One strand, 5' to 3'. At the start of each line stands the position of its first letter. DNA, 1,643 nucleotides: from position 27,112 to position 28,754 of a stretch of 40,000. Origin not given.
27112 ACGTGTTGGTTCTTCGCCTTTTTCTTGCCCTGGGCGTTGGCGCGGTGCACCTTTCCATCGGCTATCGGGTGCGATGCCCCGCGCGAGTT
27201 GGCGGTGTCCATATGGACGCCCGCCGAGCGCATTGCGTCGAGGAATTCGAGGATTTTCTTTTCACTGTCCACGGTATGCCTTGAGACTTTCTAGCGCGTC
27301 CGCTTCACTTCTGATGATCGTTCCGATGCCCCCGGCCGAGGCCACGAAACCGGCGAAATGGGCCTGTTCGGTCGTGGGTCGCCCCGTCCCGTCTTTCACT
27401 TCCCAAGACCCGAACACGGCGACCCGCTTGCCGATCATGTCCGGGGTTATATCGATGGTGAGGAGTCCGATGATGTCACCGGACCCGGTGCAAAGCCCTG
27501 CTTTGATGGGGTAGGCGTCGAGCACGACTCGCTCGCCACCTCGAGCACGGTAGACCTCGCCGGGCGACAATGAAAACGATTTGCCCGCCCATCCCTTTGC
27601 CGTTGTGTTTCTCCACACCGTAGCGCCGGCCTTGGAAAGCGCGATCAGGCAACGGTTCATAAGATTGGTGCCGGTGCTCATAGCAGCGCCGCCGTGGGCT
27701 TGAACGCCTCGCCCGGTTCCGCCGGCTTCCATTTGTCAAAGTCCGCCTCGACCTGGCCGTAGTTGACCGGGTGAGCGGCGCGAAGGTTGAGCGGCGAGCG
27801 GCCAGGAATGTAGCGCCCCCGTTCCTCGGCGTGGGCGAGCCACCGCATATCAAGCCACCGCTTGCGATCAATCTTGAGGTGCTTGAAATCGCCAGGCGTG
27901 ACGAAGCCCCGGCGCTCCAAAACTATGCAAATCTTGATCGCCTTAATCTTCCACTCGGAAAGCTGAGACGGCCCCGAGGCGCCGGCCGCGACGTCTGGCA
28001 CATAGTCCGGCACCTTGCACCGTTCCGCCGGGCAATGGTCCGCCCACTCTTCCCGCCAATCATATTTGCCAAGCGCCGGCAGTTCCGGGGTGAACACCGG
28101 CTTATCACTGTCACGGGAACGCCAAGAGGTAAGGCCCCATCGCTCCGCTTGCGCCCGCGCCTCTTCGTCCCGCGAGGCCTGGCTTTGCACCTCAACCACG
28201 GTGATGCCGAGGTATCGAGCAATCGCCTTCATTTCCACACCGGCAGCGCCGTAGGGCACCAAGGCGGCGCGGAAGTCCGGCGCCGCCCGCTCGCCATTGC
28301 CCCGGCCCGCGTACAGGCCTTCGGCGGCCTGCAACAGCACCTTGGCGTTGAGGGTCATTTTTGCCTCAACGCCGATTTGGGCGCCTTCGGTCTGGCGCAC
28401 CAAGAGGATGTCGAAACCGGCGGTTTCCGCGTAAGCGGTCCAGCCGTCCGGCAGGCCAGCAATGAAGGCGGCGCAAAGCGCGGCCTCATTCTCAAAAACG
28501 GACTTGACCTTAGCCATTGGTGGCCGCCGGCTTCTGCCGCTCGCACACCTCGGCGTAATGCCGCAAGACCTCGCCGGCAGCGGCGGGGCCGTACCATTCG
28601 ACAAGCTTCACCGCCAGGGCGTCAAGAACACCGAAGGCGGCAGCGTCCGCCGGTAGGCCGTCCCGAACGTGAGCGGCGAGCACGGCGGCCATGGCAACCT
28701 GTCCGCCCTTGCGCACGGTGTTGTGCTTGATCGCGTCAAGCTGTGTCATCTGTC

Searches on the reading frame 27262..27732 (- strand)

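Call 14: search_protein_families(library=phrogs, proteins=[window:27262-27732:-], max_evalue=0.0001)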
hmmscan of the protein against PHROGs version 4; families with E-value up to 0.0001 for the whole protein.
window:27262-27732:- (156 aa): 2 families
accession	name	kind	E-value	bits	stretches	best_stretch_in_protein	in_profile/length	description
phrog_93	-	DNA, RNA and nucleotide metabolism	4.9e-09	36.4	1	26-155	359-443/613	endonuclease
phrog_5702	-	DNA, RNA and nucleotide metabolism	7.5e-06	26.9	1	111-153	24-66/70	Holliday junction resolvase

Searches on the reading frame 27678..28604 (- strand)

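Call 14: search_protein_families(library=phrogs, proteins=[window:27678-28604:-], max_evalue=0.0001)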
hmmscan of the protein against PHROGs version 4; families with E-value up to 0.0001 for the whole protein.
window:27678-28604:- (308 aa): 1 family
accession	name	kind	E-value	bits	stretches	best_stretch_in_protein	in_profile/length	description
phrog_15779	-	unknown function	1.7e-37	129.7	1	35-291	7-245/253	-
